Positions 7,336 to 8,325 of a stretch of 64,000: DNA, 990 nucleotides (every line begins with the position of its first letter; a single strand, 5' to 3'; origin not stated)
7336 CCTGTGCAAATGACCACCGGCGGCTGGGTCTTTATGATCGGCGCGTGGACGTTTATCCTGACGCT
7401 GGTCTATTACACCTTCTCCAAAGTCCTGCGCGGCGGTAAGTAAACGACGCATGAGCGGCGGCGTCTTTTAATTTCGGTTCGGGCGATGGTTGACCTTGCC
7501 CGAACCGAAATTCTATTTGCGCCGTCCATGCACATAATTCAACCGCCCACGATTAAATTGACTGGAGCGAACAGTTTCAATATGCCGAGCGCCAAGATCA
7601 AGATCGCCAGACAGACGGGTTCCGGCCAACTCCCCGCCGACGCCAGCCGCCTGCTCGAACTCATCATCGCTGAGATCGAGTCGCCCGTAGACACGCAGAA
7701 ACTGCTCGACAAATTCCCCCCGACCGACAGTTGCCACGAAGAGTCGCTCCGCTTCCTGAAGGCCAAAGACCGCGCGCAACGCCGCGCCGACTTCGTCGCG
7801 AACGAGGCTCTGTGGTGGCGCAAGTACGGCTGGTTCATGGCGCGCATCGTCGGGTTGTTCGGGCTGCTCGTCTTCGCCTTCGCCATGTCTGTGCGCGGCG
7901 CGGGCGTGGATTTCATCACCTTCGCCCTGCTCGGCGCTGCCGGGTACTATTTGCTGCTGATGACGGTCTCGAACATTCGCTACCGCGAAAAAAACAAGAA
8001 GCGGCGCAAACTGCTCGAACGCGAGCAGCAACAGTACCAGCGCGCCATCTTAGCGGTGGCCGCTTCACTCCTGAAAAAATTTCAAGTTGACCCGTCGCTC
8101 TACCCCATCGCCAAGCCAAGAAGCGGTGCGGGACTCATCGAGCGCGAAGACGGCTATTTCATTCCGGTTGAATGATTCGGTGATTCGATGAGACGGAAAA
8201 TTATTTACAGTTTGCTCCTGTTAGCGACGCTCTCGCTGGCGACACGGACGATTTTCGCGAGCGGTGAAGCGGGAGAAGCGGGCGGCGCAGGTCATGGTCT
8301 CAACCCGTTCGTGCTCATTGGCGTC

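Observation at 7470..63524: Palindromes with conserved architecture but variable sequence, built from tandem heptamers, at many gene junctions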

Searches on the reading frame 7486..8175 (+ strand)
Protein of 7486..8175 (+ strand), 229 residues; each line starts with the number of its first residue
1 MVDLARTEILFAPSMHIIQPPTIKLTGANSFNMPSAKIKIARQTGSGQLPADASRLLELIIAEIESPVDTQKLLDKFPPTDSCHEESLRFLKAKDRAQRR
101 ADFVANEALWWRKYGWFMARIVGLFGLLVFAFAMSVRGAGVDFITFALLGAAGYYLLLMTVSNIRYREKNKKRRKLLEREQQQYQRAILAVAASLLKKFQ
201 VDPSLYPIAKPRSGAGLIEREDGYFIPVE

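Call 46: search_protein_families(library=pfam, proteins=[window:7486-8175:+])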
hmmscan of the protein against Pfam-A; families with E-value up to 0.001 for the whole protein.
window:7486-8175:+ (229 aa): 0 families
